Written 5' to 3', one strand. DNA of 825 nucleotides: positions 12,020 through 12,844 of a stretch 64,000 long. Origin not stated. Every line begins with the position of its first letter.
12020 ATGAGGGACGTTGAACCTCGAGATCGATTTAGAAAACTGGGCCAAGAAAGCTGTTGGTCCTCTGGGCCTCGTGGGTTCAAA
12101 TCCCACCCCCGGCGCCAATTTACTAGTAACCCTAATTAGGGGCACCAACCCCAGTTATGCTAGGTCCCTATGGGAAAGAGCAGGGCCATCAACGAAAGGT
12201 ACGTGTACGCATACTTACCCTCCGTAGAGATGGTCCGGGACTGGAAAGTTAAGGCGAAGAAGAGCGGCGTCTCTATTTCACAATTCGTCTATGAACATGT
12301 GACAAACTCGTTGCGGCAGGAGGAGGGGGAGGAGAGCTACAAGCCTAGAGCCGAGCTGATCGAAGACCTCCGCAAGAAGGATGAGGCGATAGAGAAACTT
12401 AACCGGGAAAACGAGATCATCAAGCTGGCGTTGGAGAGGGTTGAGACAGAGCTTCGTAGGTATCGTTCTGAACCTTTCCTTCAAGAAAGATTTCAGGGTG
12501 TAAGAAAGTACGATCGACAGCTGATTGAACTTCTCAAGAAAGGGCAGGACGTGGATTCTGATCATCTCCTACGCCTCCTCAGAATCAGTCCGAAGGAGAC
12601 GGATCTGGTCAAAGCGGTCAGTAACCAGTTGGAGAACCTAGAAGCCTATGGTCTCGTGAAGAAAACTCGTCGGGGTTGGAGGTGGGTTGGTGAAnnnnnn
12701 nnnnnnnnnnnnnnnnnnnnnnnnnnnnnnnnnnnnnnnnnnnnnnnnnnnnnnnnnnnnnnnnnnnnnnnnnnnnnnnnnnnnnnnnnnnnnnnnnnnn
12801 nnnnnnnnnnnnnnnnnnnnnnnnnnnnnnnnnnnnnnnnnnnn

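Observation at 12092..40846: About 28.7-kb integrated island at the tRNA, with exact 26-bp att repeats bracketed by identical palindromes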

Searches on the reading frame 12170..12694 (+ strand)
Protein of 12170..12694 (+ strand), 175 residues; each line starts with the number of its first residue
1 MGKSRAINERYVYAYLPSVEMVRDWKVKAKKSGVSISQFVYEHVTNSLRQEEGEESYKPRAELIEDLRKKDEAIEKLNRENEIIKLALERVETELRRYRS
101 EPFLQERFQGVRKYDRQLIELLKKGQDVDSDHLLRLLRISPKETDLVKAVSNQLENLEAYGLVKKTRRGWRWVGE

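Call 10: search_protein_families(library=pfam, proteins=[window:12170-12694:+], max_evalue=0.01)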
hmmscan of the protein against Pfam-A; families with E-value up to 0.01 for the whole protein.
window:12170-12694:+ (175 aa): 3 families
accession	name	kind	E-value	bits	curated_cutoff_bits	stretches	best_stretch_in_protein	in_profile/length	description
PF05769.16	SIKE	-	0.0016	18.8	24.3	1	43-93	44-94/180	SIKE family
PF06785.16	UPF0242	-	0.002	18.7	33.5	1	49-101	88-140/194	Uncharacterised protein family (UPF0242) N-terminus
PF20263.4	LYRM2-like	-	0.0031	18.4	26.8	0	89-139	23-72/85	LYR motif-containing protein 2-like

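Call 51: find_homologous_proteins(query=window:12170-12694:+, max_evalue=0.00001)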
Query window:12170-12694:+ (175 aa): 303 proteins with E <= 0.00001 among 466 candidates; the best 120 are listed.
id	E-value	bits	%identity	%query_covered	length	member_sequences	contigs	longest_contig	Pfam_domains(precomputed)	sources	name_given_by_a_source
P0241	6.2e-106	369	100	100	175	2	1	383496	-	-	-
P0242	1.1e-90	320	83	100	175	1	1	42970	-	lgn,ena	-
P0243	2.3e-89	315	83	100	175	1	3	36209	-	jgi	jgi:hypothetical protein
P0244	4.7e-89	314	82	99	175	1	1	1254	-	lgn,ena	-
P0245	2.4e-86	306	81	100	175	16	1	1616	-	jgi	-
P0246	3.6e-86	305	79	99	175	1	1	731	-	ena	-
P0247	3.6e-86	305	86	94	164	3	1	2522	-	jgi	jgi:hypothetical protein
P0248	4.2e-86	305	79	100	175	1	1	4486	-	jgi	jgi:hypothetical protein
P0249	8.0e-86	304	80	99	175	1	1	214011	-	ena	-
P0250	3.9e-85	302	79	100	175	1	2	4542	-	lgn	-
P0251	8.7e-85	301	78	100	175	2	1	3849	-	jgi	jgi:hypothetical protein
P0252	1.1e-84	300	78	100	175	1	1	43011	-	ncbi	ncbi:MAG: hypothetical protein ABSD49_04075 [Candidatus Bathyarchaeia archaeon]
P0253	1.2e-84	300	78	100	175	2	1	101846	-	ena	-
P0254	1.9e-84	299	85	94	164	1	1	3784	-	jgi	-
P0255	2.0e-84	299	78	100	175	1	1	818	-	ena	-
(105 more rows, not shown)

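Call 55: search_solved_structures(query=A2, max_evalue=10)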
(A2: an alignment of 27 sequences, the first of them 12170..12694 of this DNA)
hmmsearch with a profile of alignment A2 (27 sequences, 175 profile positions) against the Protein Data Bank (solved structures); distinct sequences matched with E-value up to 10: 8.
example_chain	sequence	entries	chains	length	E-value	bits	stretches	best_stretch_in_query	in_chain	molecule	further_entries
1f9n_A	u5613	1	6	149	0.17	14.7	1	56-160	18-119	ARGININE REPRESSOR/ACTIVATOR PROTEIN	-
5cj9_A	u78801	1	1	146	0.22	14.4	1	55-155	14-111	Arginine repressor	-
6o38_G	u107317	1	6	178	0.22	14.4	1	85-148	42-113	Type II secretion chaperone CpaB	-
2db0_A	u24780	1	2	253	0.43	13.4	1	100-168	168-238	253aa long hypothetical protein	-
1b4a_A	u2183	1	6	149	0.59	13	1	57-136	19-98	ARGININE REPRESSOR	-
8r5s_A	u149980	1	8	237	0.8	12.5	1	40-100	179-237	chain A, B, C and H of the soluble homotetramer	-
5y88_T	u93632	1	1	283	0.88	12.4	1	113-140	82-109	Pre-mRNA-splicing factor CWC23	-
6vap_A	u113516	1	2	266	1.3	11.8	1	48-100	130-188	Thioesterase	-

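Call 62: predict_structure(alignment_id=A2)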
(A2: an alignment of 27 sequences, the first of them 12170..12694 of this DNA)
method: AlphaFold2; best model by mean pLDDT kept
length: 175 residues; sequences in the alignment: 27
mean_pLDDT: 73.4   pTM: 0.37
mean pLDDT of the five models: 73.4, 70.7, 70.4, 69.0, 66.9
residues with pLDDT >= 90: 15; 70-90: 106; 50-70: 40; < 50: 14
segments of 3 or more residues with pLDDT < 50: 1-8, 50-54
pLDDT, mean of each block of 10 residues (from residue 1): 40 67 80 76 61 56 82 91 88 67 53 75 82 84 79 81 84 79
secondary structure, 60 per line:
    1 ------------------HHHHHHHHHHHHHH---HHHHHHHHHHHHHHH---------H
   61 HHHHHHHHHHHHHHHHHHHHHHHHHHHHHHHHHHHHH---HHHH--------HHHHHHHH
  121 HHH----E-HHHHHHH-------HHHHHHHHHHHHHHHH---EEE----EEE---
elements in order: H19-32 H36-50 H60-97 H101-104 H113-123 H130-136 H144-159 E163-165 E170-172

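Call 64: search_protein_families(library=ncbifam, proteins=[window:12170-12694:+], max_evalue=0.01)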
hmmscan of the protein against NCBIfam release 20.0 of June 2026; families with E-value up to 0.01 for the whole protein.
window:12170-12694:+ (175 aa): 0 families

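Call 66: fold_search(model_id=the predicted structure, library=pdb)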
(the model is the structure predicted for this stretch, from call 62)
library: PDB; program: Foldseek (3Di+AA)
matches with E <= 10: 990; with E <= 0.001: 0
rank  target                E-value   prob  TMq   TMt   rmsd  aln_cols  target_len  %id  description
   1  1lnw_F                2.3e-02  1.00  0.30  0.39   9.6        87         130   16  CRYSTAL STRUCTURE OF THE MEXR REPRESSOR OF THE MEXAB-OPRM MULTIDRUG EFFLUX OPERON OF PSEUDOMONAS AERUGINOSA (released 2002-09-11)
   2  2x4h_C                4.1e-02  1.00  0.28  0.37   2.2        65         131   20  Crystal Structure of the hypothetical protein SSo2273 from Sulfolobus solfataricus (released 2010-07-21)
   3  2x4h_B                5.3e-02  1.00  0.29  0.38   2.5        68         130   19  Crystal Structure of the hypothetical protein SSo2273 from Sulfolobus solfataricus (released 2010-07-21)
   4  8pvz_B                5.6e-02  0.99  0.25  0.30   3.0        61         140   24  Manganese-dependent transcriptional repressor DR2539 complexed with cadmium (released 2024-05-08)
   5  4qvg_A                6.8e-02  1.00  0.27  0.14   2.3        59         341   22  Crystal structure of S-adenosylmethionine-dependent methyltransferase SibL in its apo form (released 2015-05-27)
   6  2wte_A                7.7e-02  1.00  0.30  0.25   2.6        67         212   15  The structure of the CRISPR-associated protein, Csa3, from Sulfolobus solfataricus at 1.8 angstrom resolution. (released 2010-09-22)
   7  6wxq_A                7.7e-02  1.00  0.28  0.24   3.3        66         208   17  Crystal structure of CRISPR-associated transcription factor Csa3 complexed with cA4 (released 2021-11-17)
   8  3f72_C                7.7e-02  0.97  0.32  0.49   5.3        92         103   12  Crystal Structure of the Staphylococcus aureus pI258 CadC Metal Binding Site 2 Mutant (released 2009-04-07)
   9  8pvt_B                8.2e-02  0.99  0.25  0.30   3.0        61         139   24  Manganese-dependent transcriptional repressor DR2539 complexed with cadmium (SAD 7 keV) (released 2024-05-08)
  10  4qvg_C                9.9e-02  1.00  0.27  0.14   2.2        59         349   22  Crystal structure of S-adenosylmethionine-dependent methyltransferase SibL in its apo form (released 2015-05-27)
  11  8fi3_B                9.9e-02  0.99  0.28  0.16   2.3        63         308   19  Bifunctional ligase/repressor BirA from Klebsiella pneumoniae complexed with biotin (Domain Swapped Dimer) (released 2022-12-28)
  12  1j5y                  9.9e-02  0.99  0.27  0.27   2.3        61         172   18  Crystal structure of transcriptional regulator (TM1602) from Thermotoga maritima at 2.3 A resolution (released 2002-07-31)
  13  8bii_G                1.1e-01  0.99  0.27  0.16   2.4        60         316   18  O-Methyltransferase Plu4895 (mutant H229N) in complex with SAH (released 2023-03-08)
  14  1hqc_A                1.1e-01  0.99  0.28  0.16   2.6        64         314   26  STRUCTURE OF RUVB FROM THERMUS THERMOPHILUS HB8 (released 2001-02-21)
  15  4wcg_A                1.2e-01  1.00  0.28  0.73   2.1        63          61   16  The binding mode of Cyprinid Herpesvirus3 ORF112-Zalpha to Z-DNA (released 2015-11-18)
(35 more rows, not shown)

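Call 70: search_dna_similar(query=window:12170-12694:+, collection=phages, mode=protein, max_evalue=0.001, max_rows=10)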
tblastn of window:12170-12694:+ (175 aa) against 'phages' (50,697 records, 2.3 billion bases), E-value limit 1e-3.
No match.

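Call 71: search_dna_similar(query=window:12170-12694:+, collection=plasmids, mode=protein, max_evalue=0.001, max_rows=10)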
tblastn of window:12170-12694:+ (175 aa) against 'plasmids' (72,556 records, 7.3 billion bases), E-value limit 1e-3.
No match.

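Call 78: search_protein_families(library=pfam, alignment_id=A2, max_evalue=1)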
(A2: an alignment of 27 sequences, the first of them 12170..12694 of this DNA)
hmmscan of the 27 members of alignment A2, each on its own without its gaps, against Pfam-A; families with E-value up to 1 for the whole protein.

A. member 1, window:12170-12694:+ (175 aa): 10 families
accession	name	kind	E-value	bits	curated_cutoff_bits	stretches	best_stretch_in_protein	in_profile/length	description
PF05769.16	SIKE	-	0.0016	18.8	24.3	1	43-93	44-94/180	SIKE family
PF06785.16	UPF0242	-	0.002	18.7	33.5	1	49-101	88-140/194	Uncharacterised protein family (UPF0242) N-terminus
PF20263.4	LYRM2-like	-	0.0031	18.4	26.8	1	89-139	23-72/85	LYR motif-containing protein 2-like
PF19443.4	DAHL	-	0.031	14.5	38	1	49-159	61-154/221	DAHL domain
PF21928.1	XLF_CC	-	0.036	14.4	27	1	61-78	25-42/53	XLF protein coiled-coil region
PF13274.11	SocA_Panacea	-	0.041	15.2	25.7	1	101-168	78-108/113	Antitoxin SocA-like, Panacea domain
PF07362.18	CcdA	-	0.06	14.2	22.4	1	23-67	10-54/71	Post-segregation antitoxin CcdA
PF24203.1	Phage_ProQ_C_like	-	0.12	13.4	27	1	7-77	30-97/112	Phage ProQ C-terminal-like domain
PF10960.13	Holin_BhlA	-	0.18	12.2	22.6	1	35-85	19-69/70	BhlA holin family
PF21626.2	TetR-C_39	-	0.37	11.8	27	1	66-125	39-96/96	Tetracyclin repressor, C-terminal domain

B. families by the number of members that match (of 27 scanned): 49 families (the first 25 are shown)
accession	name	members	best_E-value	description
PF05769.16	SIKE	23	0.00014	SIKE family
PF06785.16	UPF0242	23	0.00039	Uncharacterised protein family (UPF0242) N-terminus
PF21928.1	XLF_CC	21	0.0031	XLF protein coiled-coil region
PF13274.11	SocA_Panacea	13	0.00096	Antitoxin SocA-like, Panacea domain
PF07362.18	CcdA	11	0.014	Post-segregation antitoxin CcdA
PF19891.5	DUF6364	10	0.0068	Family of unknown function (DUF6364)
PF24245.1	INO80F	8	0.033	INO80 complex subunit F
PF08614.16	ATG16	6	0.00058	Autophagy protein 16 (ATG16)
PF19443.4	DAHL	6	0.0038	DAHL domain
PF20263.4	LYRM2-like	5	0.0031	LYR motif-containing protein 2-like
PF01022.26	HTH_5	5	0.067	Bacterial regulatory protein, arsR family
PF25212.1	HVO_A0114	4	0.0096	HVO_A0114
PF24270.1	HTH_Cmi2_C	4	0.029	Cmi2, C-terminal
PF03258.20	Baculo_FP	4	0.029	Baculovirus FP protein domain 1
PF14014.11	DUF4230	4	0.035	Protein of unknown function (DUF4230)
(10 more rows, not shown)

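Call 84: search_protein_families(library=phrogs, proteins=[window:12170-12694:+], max_evalue=0.001)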
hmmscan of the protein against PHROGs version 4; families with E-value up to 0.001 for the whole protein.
window:12170-12694:+ (175 aa): 0 families

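Call 98: search_protein_representatives(alignment_id=A2)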
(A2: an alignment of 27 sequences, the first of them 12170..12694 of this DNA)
Query: 27 sequences, 175 profile positions. Proteins with E-value up to 0.001 (for the whole library): 596; up to 1e-10: 332; up to 1e-30: 57. The best 150 are listed.
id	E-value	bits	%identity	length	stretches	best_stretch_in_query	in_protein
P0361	1.9e-61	223.0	-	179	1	3-173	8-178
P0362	4.7e-49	182.7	-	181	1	2-172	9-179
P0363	5.2e-49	182.5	-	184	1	4-174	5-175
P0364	1.0e-48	181.6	-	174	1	2-173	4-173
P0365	3.1e-46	173.5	-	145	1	80-174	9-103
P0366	1.4e-45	171.4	-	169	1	8-173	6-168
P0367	5.4e-44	166.2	-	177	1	2-173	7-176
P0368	1.6e-43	164.6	-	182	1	2-173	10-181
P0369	1.7e-43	164.6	-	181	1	3-174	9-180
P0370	5.3e-43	163.0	-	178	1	2-173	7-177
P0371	7.6e-43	162.4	-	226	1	3-174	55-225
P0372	2.6e-42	160.7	-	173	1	1-174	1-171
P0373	3.2e-42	160.4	-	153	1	23-173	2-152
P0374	1.0e-40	155.5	-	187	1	3-173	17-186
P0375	2.4e-40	154.3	-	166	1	9-173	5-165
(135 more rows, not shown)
